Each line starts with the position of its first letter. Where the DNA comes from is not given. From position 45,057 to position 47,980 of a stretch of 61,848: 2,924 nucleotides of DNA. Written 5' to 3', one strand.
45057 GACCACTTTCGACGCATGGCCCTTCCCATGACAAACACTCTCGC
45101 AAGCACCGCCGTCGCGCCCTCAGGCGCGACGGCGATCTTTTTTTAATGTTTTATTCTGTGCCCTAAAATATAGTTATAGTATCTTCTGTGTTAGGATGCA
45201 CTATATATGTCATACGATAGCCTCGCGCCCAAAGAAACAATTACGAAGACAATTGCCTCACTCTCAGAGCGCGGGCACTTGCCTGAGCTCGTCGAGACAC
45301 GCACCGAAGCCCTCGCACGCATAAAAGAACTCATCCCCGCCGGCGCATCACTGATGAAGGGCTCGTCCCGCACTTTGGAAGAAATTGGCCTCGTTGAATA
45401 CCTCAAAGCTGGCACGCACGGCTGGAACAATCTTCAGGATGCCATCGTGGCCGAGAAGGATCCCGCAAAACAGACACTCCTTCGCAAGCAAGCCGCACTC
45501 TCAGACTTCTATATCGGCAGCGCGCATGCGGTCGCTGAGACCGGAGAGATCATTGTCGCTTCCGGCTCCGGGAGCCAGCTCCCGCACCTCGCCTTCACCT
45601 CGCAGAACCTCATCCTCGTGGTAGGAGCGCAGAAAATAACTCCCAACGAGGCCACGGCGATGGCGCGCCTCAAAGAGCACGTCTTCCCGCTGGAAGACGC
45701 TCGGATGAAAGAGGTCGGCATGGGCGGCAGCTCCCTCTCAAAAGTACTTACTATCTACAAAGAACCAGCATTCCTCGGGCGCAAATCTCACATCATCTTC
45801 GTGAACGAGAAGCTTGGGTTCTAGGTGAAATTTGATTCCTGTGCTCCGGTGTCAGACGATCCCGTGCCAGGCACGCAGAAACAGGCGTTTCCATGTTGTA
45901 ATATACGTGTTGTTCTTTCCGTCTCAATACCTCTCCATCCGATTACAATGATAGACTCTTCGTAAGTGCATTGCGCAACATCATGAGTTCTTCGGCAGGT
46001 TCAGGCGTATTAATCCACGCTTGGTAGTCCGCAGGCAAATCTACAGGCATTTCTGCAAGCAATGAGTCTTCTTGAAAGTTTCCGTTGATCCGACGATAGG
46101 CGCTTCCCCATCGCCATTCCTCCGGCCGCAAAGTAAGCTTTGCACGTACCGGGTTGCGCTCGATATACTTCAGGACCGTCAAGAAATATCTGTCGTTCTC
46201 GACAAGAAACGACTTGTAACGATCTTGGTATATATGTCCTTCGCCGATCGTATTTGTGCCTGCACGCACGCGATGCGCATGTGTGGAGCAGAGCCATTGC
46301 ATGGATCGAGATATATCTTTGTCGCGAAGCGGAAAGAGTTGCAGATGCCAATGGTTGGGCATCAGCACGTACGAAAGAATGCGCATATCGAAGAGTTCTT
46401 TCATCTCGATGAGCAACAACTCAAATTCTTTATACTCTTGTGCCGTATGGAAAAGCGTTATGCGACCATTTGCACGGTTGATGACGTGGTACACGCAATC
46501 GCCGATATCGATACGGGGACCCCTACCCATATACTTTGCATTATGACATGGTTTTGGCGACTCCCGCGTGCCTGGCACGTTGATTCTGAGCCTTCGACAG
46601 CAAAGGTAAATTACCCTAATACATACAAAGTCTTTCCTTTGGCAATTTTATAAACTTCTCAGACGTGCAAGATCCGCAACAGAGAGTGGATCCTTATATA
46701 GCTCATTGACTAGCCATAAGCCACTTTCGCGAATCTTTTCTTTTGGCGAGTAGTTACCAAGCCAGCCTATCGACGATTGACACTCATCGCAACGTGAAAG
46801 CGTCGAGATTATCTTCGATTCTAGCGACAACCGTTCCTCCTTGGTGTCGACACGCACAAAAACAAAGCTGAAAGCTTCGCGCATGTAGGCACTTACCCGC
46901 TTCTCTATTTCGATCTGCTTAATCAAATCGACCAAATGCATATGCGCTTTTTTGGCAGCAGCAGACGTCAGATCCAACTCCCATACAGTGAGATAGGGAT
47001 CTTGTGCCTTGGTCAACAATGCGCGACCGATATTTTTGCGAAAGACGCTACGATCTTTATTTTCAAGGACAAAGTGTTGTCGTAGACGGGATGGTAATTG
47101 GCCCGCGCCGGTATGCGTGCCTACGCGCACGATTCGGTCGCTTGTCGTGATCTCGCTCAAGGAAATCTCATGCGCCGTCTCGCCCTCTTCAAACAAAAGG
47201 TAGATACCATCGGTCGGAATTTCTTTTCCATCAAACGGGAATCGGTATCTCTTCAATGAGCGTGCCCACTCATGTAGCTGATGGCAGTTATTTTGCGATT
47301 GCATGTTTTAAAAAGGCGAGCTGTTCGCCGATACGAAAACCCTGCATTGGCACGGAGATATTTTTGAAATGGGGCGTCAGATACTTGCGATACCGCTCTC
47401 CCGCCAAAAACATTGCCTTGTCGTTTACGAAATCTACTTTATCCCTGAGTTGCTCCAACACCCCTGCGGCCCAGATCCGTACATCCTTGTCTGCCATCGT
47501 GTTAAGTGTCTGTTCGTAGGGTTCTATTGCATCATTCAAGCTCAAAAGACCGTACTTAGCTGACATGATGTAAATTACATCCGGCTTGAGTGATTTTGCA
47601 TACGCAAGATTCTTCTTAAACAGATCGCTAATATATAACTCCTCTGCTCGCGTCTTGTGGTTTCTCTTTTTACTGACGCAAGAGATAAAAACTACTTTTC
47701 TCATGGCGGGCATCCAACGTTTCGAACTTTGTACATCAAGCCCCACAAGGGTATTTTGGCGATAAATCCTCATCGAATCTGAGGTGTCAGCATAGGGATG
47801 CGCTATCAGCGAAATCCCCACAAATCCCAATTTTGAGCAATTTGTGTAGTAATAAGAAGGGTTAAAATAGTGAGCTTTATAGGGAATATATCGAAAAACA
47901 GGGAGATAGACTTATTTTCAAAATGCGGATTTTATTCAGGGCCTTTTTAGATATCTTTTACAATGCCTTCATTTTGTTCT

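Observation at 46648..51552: Nuclease-rich accessory island: six consecutive genes with GIY-YIG, DUF6884-like, GIY-YIG+DUF4357-like, HEPN-like and PD-(D/E)xK/DUF2779-like domains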

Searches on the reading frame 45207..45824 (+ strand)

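Call 92: search_protein_families(library=pfam, proteins=[window:45207-45824:+], max_evalue=0.001)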
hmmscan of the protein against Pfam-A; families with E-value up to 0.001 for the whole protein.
window:45207-45824:+ (205 aa): 1 family
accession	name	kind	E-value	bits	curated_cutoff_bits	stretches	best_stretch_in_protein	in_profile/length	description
PF02589.21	LUD_dom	-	6.5e-26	91.6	22.6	1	13-166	2-150/189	LUD domain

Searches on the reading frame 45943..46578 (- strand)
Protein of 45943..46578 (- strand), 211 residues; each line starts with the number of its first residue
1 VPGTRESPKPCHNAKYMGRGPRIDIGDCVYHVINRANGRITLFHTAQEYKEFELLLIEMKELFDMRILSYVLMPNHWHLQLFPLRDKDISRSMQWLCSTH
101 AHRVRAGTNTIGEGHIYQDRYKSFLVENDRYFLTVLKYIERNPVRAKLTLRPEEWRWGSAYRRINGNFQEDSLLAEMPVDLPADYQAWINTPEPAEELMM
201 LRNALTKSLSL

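Call 3: search_protein_families(library=pfam, proteins=[window:45943-46578:-], max_evalue=0.1)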
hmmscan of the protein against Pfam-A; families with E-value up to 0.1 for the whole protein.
window:45943-46578:- (211 aa): 1 family
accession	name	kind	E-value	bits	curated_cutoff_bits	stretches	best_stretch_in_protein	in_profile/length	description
PF01797.21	Y1_Tnp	-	8.5e-16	58.6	23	1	27-142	4-121/121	Transposase IS200 like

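Call 4: search_protein_families(library=padloc, proteins=[window:45943-46578:-], max_evalue=0.1)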
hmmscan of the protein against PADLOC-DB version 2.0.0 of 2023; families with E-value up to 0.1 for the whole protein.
window:45943-46578:- (211 aa): 0 families

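Call 5: search_protein_families(library=ncbifam, proteins=[window:45943-46578:-], max_evalue=0.1)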
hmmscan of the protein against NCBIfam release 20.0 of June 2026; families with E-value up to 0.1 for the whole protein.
window:45943-46578:- (211 aa): 2 families
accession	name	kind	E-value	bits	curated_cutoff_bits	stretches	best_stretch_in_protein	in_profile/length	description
NF047646.1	REP_Tyr_transpos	equivalog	4e-17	62.5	80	1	27-157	9-145/146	REP-associated tyrosine transposase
NF033573.1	transpos_IS200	equivalog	0.049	13.9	55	1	27-109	10-91/126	IS200/IS605 family transposase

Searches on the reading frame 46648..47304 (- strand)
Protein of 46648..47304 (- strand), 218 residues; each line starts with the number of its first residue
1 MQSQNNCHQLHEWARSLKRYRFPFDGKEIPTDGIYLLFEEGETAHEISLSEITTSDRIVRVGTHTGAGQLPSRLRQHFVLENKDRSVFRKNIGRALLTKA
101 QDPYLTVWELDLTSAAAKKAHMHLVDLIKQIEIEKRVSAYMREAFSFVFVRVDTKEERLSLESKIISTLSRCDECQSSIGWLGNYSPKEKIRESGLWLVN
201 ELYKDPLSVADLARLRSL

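Call 3: search_protein_families(library=pfam, proteins=[window:46648-47304:-], max_evalue=0.1)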
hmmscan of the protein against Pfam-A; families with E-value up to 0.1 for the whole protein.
window:46648-47304:- (218 aa): 2 families
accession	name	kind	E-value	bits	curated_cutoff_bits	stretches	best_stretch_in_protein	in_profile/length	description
PF01986.22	DUF123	-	0.092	13.7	25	0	59-144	9-75/95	Domain of unknown function DUF123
PF20815.3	GIY_YIG_2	-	0.1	13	22.4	0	68-168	42-128/153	GIY-YIG catalytic domain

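Call 4: search_protein_families(library=padloc, proteins=[window:46648-47304:-], max_evalue=0.1)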
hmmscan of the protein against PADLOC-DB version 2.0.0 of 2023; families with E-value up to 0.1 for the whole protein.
window:46648-47304:- (218 aa): 2 families
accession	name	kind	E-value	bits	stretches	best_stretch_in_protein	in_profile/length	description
PDLC04713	PDC-M57B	-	3.2e-88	292.8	1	4-216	2-206/211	-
PDLC04714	PDC-M57B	-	4.8e-25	86.6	1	25-200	32-213/238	-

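Call 5: search_protein_families(library=ncbifam, proteins=[window:46648-47304:-], max_evalue=0.1)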
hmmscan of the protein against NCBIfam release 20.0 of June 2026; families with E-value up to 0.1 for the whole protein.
window:46648-47304:- (218 aa): 0 families

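Call 23: search_solved_structures(query=window:46648-47304:-, max_evalue=10)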
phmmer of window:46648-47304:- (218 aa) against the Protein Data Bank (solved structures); distinct sequences matched with E-value up to 10: 0.

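Call 72: find_related_loci(query=window:46648-47304:-, collection=viral_contigs, flank=4000)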
Query window:46648-47304:- (218 aa) in viral_contigs; peptide patterns used: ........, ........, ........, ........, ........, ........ (x = any residue, [..] = any of these).
18 stretches matched a pattern, but none encodes a relative of the query by tblastn (E <= 1e-3).

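Call 90: search_protein_representatives(protein=window:46648-47304:-)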
Query: 218 residues. Proteins with E-value up to 0.001 (for the whole library): 1246; up to 1e-10: 675; up to 1e-30: 166. The best 150 are listed.
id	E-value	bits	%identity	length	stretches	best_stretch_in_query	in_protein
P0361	1.4e-69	250.3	59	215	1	4-212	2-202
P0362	6.4e-67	241.6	58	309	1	6-215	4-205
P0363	7.4e-66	238.1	57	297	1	5-216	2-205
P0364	4.5e-64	232.3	58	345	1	5-215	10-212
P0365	6.1e-62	225.3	53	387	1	5-213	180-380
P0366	6.3e-62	225.3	57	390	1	6-218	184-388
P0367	5.5e-61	222.2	53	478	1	5-215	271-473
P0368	5.6e-61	222.2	55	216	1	6-218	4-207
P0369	1.2e-60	221.2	54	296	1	6-213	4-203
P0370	1.6e-59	217.4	51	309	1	5-216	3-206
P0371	2.1e-58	213.8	55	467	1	4-211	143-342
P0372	3.5e-58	213.0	51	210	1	5-214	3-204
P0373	4.3e-58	212.8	52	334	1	6-213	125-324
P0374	2.0e-57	210.6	51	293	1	7-208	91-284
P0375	3.0e-57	210.0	54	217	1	8-212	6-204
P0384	3.8e-53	196.6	51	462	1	6-215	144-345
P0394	4.1e-48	180.2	45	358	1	4-212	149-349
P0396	3.8e-46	173.8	43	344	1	6-214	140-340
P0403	4.3e-45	170.3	44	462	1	5-213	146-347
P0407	1.2e-44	168.8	45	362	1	7-212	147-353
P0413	1.1e-42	162.5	44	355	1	5-215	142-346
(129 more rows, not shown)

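Call 91: search_protein_families(library=pfam, proteins=[P0394, P0396, P0407, P0413, P0371, P0384, P0403, P0365, P0367, P0362], max_evalue=0.001)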
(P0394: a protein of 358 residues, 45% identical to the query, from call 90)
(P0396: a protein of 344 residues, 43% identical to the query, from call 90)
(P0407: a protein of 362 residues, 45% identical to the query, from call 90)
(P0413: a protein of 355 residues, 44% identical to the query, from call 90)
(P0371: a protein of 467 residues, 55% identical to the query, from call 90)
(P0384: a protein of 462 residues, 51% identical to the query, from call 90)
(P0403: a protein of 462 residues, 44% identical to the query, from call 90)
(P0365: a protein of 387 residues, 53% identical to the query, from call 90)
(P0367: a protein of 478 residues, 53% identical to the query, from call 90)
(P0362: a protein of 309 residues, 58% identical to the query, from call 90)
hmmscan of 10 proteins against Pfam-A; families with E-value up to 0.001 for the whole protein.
P0394 (358 aa): 1 family
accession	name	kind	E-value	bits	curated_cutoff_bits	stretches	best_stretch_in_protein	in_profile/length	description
PF21818.3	DUF6884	-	1.4e-35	122.8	30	1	5-137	2-134/135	Family of unknown function (DUF6884)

P0396 (344 aa): 1 family
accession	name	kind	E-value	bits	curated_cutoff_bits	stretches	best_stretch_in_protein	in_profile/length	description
PF21818.3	DUF6884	-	1.5e-42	145.3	30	1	4-133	1-134/135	Family of unknown function (DUF6884)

P0407 (362 aa): 1 family
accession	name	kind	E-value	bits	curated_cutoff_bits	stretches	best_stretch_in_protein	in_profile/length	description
PF21818.3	DUF6884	-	8.1e-44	149.5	30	1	4-133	1-133/135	Family of unknown function (DUF6884)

P0413 (355 aa): 1 family
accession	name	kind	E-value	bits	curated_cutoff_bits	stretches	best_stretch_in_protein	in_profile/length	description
PF21818.3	DUF6884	-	3.1e-36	124.9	30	1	4-134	1-135/135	Family of unknown function (DUF6884)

P0371 (467 aa): 2 families
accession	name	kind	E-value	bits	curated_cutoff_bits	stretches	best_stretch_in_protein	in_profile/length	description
PF21818.3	DUF6884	-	8.2e-42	143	30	1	5-134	1-134/135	Family of unknown function (DUF6884)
PF24698.1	DUF7662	-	3.1e-14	52.9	26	1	389-452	1-61/72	Domain of unknown function (DUF7662)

P0384 (462 aa): 2 families
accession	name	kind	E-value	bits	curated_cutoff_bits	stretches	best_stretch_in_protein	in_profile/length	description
PF21818.3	DUF6884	-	7.2e-43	146.4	30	1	9-139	1-135/135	Family of unknown function (DUF6884)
PF24698.1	DUF7662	-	5.2e-19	68.3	26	1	383-453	1-64/72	Domain of unknown function (DUF7662)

P0403 (462 aa): 2 families
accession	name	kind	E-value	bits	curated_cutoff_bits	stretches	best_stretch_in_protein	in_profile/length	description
PF21818.3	DUF6884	-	7.6e-37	126.9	30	1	7-136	1-133/135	Family of unknown function (DUF6884)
PF24698.1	DUF7662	-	2.6e-16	59.6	26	1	381-455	1-68/72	Domain of unknown function (DUF7662)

P0365 (387 aa): 1 family
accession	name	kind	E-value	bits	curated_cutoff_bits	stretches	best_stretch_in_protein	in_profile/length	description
PF21818.3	DUF6884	-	4.8e-14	53.1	30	1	7-126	1-117/135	Family of unknown function (DUF6884)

P0367 (478 aa): 1 family
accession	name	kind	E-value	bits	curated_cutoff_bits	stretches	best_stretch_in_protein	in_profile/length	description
PF21818.3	DUF6884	-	1.3e-17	64.6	30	1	25-142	15-134/135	Family of unknown function (DUF6884)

P0362 (309 aa): 0 families

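Call 103: search_dna_similar(query=window:46648-47304:-, collection=plasmids, mode=protein, max_rows=12)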
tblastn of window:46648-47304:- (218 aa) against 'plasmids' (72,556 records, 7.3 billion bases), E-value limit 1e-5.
Records with a match: 6; places in all: 6; records where one place covers at least 80% of the query: 6.
Best place of each record, by identity: <60% 6.
By first word of the organism name: Haloarcula 5; Halorientalis 1.
By predicted mobility (MOB-suite, as given by PLSDB): non-mobilizable 6.
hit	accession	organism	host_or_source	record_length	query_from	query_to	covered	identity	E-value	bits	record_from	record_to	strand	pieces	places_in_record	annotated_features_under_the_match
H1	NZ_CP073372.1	Haloarcula sinaiiensis ATCC 33800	cell culture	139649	28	213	85%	31.1%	4e-10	66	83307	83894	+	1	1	hypothetical protein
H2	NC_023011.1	Haloarcula hispanica N601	-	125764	28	213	85%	31.1%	4e-10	66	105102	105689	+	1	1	hypothetical protein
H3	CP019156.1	Haloarcula taiwanensis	single cell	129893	28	213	85%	30.6%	1e-9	64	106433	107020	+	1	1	hypothetical protein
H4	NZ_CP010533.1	Haloarcula sp. CBA1115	monoisolate,Solar salt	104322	28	213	85%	30.1%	8e-9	62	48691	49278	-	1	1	hypothetical protein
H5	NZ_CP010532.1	Haloarcula sp. CBA1115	monoisolate,Solar salt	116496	28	202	80%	29.9%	1e-9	64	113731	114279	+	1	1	hypothetical protein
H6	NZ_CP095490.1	Halorientalis marina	cell culture,salt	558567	30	210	83%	28.2%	4e-8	60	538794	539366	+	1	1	hypothetical protein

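Call 105: get_annotated_region(hit=H1, flank=4000)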
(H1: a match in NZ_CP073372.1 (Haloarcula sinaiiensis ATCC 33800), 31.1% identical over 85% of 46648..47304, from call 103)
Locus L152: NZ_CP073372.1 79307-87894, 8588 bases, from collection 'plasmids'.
description: Haloarcula sinaiiensis ATCC 33800 plasmid pHsi139, complete sequence
organism: Haloarcula sinaiiensis ATCC 33800 (NCBI taxid 662476)
taxonomy: Archaea; Euryarchaeota; Halobacteria; Halobacteriales; Haloarculaceae; Haloarcula; Haloarcula sinaiiensis; Haloarcula sinaiiensis ATCC 33800
host: -; source: cell culture; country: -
typing (MOB-suite, as given by PLSDB): non-mobilizable; mating-pair formation MPF_T
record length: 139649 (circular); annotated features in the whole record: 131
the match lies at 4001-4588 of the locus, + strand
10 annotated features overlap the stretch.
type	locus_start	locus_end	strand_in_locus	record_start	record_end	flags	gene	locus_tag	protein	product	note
CDS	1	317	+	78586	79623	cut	-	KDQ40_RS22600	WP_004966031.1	hypothetical protein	-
CDS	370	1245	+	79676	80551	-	-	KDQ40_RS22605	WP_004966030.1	hypothetical protein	-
CDS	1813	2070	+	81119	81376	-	-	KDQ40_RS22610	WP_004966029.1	hypothetical protein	-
CDS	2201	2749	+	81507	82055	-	-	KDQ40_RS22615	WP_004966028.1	hypothetical protein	-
CDS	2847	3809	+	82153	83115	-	-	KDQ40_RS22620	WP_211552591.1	ArdC-like ssDNA-binding domain-containing protein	-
CDS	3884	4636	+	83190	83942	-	-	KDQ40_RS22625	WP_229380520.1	hypothetical protein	-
CDS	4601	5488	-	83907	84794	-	-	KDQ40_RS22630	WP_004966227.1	HNH endonuclease signature motif containing protein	-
CDS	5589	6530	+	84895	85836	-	-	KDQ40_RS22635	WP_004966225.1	DUF6610 family protein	-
CDS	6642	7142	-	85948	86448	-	-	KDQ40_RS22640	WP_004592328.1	GNAT family N-acetyltransferase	-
CDS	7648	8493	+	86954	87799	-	-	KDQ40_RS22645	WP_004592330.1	DUF6884 domain-containing protein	-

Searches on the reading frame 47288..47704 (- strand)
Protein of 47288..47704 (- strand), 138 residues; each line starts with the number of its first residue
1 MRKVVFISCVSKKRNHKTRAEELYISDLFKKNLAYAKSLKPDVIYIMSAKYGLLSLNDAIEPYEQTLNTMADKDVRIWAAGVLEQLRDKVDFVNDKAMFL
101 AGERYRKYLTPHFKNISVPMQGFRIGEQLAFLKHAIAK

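Call 73: find_related_loci(query=window:47288-47704:-, collection=viral_contigs, flank=4000)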
Query window:47288-47704:- (138 aa) in viral_contigs; peptide patterns used: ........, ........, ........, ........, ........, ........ (x = any residue, [..] = any of these).
13 stretches matched a pattern; 5 encode a relative of the query (tblastn E <= 1e-3); 5 distinct loci.
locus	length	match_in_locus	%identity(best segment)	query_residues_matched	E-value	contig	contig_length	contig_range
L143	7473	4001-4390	52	1-128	9e-37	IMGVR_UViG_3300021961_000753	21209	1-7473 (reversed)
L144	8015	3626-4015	52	1-128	9e-37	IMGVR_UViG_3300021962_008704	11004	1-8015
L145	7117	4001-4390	49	1-128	2e-35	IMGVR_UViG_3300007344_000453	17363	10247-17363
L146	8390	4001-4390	50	1-128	9e-35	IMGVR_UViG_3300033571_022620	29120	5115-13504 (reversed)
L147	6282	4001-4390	50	1-128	9e-35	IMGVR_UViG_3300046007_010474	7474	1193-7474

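Call 81: search_protein_families(library=pfam, proteins=[L143:1544-2584:+, L143:2604-3983:+, L143:4001-4486:+, L143:4473-4745:+, L143:4816-6666:+], max_evalue=0.001)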
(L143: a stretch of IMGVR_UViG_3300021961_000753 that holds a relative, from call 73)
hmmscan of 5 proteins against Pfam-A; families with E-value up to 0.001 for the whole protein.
L143:1544-2584:+ (346 aa): 2 families
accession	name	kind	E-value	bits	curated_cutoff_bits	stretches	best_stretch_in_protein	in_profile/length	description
PF02739.22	5_3_exonuc_N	-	6.2e-30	104.5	34.3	1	27-200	1-164/164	5'-3' exonuclease, N-terminal resolvase-like domain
PF01367.25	5_3_exonuc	-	1.1e-10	42.3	40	1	202-288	2-80/97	5'-3' exonuclease, C-terminal SAM fold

L143:2604-3983:+ (459 aa): 3 families
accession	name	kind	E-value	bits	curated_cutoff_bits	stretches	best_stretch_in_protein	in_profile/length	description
PF03796.21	DnaB_C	-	3.8e-19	69.5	27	1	183-348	12-182/255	DnaB-like helicase C terminal domain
PF13481.12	AAA_25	-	3e-07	30.7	27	1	172-348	15-194/195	AAA domain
PF13401.12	AAA_22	-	0.00069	20.4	27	0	191-308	6-97/130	AAA domain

L143:4001-4486:+ (161 aa): 1 family
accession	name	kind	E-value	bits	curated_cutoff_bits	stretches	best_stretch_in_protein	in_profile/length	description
PF21818.3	DUF6884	-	5.7e-43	146.7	30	1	4-134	1-133/135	Family of unknown function (DUF6884)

L143:4473-4745:+ (90 aa): 0 families

L143:4816-6666:+ (616 aa): 3 families
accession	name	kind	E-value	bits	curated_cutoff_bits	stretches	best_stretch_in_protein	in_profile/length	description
PF02867.20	Ribonuc_red_lgC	-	3.2e-12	46.3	23.9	0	308-384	209-293/523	Ribonucleotide reductase, barrel domain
PF21995.1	RNR-II_ins_dom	-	1.4e-06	28.9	27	1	131-201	32-107/107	B12-dependent ribonucleotide reductase, insertion domain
PF17975.6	RNR_Alpha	-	0.00079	20.4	26.4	0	6-74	18-99/101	Ribonucleotide reductase alpha domain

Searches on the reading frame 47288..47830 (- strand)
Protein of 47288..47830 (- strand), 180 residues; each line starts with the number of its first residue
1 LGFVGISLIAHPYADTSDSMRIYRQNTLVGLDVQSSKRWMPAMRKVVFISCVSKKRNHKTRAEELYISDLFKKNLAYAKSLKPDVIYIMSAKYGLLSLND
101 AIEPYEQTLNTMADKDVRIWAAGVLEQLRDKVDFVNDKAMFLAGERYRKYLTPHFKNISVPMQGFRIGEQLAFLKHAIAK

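Call 3: search_protein_families(library=pfam, proteins=[window:47288-47830:-], max_evalue=0.1)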
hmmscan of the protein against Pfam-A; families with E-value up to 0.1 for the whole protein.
window:47288-47830:- (180 aa): 3 families
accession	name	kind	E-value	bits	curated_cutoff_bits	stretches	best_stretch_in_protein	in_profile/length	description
PF21818.3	DUF6884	-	2.6e-43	147.9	30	1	46-175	1-134/135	Family of unknown function (DUF6884)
PF03883.20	H2O2_YaaD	-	0.0011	19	29.6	1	70-156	93-174/236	Peroxide stress protein YaaA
PF23430.1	DUF7117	-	0.0029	17.7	28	1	52-133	109-189/232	Family of unknown function (DUF7117)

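Call 4: search_protein_families(library=padloc, proteins=[window:47288-47830:-], max_evalue=0.1)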
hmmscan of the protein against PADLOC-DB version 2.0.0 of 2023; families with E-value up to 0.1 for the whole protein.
window:47288-47830:- (180 aa): 5 families
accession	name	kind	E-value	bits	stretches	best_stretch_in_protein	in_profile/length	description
PDLC04712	PDC-M57A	-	1.2e-56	188.9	1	43-177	1-135/138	-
PDLC02818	DpdC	-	1.5e-05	22.5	1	54-117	49-111/319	DpdC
PDLC02815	DpdC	-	8.4e-05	20.1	1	54-116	47-108/312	DpdC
PDLC02813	DpdC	-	0.022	12.1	1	57-110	47-99/310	DpdC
PDLC02820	DpdC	-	0.031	12.3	1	62-121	57-115/165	DpdC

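Call 5: search_protein_families(library=ncbifam, proteins=[window:47288-47830:-], max_evalue=0.1)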
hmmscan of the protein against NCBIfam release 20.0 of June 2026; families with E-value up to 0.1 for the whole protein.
window:47288-47830:- (180 aa): 0 families
